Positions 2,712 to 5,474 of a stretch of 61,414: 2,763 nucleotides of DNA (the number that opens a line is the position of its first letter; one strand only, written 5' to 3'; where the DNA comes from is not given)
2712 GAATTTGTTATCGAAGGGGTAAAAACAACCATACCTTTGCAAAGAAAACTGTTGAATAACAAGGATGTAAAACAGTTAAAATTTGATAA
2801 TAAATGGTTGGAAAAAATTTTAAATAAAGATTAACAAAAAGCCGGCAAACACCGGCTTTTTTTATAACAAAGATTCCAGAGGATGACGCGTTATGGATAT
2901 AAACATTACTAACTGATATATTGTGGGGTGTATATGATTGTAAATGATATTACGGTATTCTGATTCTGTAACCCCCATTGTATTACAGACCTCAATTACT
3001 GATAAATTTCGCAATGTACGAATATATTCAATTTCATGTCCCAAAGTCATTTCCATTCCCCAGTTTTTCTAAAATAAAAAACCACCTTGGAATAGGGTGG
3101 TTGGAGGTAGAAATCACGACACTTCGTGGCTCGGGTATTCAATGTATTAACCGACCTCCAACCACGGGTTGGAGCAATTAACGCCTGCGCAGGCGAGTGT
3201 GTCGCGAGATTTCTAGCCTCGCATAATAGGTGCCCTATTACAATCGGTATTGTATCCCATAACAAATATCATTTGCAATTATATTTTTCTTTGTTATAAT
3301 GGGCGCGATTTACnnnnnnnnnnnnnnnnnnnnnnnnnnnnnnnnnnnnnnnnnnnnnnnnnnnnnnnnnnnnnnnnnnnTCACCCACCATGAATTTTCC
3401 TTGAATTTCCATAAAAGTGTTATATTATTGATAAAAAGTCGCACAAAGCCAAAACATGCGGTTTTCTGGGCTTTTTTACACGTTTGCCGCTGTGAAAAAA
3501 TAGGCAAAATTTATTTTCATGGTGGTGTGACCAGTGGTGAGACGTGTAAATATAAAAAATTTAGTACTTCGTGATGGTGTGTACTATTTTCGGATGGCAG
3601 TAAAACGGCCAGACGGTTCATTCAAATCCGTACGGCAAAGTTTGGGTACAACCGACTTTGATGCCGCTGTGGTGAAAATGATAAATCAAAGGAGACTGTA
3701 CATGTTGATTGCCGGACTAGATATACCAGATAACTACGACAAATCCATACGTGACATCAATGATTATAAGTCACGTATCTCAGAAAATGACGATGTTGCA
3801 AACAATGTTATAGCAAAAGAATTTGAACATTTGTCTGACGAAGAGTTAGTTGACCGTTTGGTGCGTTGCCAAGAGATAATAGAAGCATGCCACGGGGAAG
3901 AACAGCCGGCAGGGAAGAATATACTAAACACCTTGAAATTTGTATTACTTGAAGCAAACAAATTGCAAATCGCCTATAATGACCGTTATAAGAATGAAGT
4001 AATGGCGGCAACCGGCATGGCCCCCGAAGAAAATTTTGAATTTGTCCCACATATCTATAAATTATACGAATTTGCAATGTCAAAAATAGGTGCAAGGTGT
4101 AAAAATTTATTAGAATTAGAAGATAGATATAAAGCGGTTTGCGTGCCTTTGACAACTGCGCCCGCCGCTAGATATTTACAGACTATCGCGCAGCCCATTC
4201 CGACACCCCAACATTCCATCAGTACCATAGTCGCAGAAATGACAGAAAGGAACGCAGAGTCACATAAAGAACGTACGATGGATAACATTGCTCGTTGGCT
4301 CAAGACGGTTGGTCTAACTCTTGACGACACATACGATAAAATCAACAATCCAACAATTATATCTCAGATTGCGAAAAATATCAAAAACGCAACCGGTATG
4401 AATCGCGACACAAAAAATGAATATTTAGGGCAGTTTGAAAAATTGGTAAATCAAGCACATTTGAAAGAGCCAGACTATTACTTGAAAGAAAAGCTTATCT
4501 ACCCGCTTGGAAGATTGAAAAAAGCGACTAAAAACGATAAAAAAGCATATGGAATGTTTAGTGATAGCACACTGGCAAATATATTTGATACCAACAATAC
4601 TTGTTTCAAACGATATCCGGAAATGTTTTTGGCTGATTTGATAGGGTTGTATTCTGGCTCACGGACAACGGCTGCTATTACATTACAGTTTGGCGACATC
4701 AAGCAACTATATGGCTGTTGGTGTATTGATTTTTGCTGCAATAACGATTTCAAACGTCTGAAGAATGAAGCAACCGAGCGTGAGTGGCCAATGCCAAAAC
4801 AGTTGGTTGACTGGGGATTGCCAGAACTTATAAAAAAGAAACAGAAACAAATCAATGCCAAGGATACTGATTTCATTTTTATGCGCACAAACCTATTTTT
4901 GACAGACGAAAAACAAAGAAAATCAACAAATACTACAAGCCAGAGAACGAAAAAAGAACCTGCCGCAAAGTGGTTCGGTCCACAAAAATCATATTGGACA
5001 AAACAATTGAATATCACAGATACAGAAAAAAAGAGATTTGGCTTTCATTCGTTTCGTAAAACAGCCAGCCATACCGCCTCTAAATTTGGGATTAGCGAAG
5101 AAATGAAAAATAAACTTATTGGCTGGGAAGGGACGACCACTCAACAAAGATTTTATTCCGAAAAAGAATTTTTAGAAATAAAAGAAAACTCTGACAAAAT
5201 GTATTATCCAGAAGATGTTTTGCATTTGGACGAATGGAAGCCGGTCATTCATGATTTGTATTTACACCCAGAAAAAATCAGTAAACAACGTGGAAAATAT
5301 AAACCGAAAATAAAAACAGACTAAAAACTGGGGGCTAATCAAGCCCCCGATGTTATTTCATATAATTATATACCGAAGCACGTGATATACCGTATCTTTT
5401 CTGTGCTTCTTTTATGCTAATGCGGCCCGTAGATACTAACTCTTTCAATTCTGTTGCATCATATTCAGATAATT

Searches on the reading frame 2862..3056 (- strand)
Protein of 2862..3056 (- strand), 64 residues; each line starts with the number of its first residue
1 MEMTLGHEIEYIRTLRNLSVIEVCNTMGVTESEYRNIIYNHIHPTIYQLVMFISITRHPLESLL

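Call 21: find_encoding_contigs(protein=window:2862-3056:-, flank=3000, max_places=6)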
Protein window:2862-3056:- (64 aa): 3 contigs read that carry it; 3 places shown.
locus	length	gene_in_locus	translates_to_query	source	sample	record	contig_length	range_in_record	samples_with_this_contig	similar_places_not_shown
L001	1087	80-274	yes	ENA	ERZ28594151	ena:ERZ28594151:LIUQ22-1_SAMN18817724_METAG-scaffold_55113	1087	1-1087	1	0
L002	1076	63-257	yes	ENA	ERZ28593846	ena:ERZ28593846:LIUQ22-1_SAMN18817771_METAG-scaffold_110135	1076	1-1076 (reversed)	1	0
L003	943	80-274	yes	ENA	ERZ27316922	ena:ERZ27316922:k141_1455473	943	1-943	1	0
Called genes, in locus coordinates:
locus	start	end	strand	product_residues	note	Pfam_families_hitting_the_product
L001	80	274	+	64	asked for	-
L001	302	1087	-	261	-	?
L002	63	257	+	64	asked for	-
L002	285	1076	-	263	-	?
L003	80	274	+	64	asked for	-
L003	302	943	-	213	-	?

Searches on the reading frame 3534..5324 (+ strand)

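Call 17: search_protein_families(library=pfam, proteins=[window:3534-5324:+])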
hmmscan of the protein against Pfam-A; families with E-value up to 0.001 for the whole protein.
window:3534-5324:+ (596 aa): 1 family
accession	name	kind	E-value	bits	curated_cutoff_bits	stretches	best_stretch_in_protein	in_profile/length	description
PF00589.27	Phage_integrase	-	4.4e-06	27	27.1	1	371-541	31-166/172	Phage integrase family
